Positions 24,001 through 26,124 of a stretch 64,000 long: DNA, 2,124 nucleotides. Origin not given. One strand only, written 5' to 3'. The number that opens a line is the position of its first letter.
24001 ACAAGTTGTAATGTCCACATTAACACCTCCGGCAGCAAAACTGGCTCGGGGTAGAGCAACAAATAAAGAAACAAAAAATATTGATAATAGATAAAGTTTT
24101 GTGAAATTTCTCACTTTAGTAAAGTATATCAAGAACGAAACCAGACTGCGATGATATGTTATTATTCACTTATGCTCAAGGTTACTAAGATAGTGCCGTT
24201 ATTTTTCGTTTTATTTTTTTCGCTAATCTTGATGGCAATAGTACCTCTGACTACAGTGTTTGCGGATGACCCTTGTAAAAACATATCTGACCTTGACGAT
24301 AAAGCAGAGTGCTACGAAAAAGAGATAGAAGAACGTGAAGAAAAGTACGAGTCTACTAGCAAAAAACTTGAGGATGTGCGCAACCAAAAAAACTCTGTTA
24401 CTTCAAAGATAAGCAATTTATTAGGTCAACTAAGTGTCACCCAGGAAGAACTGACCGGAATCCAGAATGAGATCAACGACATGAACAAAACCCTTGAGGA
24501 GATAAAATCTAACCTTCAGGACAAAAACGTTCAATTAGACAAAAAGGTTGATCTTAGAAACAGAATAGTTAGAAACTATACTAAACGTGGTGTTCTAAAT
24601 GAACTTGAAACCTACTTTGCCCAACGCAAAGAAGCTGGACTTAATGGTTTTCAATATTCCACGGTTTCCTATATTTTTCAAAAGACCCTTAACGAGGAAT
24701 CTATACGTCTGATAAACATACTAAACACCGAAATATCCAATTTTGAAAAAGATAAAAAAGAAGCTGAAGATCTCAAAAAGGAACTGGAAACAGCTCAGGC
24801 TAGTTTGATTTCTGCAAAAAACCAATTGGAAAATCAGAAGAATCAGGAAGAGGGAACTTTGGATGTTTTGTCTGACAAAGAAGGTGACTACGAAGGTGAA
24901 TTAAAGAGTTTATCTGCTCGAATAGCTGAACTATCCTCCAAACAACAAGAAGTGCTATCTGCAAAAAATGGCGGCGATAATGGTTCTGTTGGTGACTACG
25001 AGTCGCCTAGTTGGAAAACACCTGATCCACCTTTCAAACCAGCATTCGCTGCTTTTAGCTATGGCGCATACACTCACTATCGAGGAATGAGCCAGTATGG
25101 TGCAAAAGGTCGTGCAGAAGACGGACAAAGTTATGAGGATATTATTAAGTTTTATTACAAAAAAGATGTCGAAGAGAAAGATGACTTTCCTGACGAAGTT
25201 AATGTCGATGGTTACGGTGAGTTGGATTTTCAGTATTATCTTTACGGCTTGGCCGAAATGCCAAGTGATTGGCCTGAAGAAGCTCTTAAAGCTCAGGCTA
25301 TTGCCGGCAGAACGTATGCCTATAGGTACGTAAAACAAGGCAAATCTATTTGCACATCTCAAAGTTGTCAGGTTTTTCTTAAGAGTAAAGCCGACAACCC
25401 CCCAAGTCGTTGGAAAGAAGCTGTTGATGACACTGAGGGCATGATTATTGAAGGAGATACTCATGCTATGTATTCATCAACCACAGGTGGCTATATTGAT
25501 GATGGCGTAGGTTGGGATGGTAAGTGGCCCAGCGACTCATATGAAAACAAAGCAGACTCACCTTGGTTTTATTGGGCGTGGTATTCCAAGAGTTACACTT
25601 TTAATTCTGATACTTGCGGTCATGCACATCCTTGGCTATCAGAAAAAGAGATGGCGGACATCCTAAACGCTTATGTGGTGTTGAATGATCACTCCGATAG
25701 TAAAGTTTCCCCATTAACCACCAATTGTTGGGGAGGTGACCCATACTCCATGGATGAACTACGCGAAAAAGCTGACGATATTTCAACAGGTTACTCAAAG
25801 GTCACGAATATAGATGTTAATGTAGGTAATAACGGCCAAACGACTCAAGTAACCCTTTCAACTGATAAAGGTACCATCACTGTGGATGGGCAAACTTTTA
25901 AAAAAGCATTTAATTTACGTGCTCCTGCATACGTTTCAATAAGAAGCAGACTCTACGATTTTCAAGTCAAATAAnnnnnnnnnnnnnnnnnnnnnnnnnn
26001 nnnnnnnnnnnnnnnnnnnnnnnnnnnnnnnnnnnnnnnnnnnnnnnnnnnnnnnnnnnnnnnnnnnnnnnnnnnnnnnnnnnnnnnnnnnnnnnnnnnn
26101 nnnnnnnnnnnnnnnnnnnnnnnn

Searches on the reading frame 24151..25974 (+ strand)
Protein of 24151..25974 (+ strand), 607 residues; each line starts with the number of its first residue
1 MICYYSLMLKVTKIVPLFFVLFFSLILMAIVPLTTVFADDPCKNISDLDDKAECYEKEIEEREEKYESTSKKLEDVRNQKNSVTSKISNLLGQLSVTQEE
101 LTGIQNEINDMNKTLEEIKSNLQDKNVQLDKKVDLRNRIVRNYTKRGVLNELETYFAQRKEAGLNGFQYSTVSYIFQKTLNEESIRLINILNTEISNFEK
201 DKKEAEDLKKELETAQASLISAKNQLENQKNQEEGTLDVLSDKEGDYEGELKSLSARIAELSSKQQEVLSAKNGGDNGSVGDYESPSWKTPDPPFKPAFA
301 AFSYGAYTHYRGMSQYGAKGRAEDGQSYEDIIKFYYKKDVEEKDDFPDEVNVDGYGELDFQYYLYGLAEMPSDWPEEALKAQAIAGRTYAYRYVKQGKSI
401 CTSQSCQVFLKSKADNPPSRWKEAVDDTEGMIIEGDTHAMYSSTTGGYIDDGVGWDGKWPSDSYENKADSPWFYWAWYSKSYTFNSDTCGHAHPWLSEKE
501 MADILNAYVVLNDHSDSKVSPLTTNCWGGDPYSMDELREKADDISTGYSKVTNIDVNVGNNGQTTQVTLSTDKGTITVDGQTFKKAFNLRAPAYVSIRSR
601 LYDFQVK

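Call 38: search_protein_families(library=pfam, proteins=[window:24151-25974:+], max_evalue=0.00001)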
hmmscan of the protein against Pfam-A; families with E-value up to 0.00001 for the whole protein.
window:24151-25974:+ (607 aa): 1 family
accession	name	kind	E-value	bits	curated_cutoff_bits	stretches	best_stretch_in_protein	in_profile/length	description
PF08486.15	SpoIID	-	7e-18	65.5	23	1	357-433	10-95/97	Stage II sporulation protein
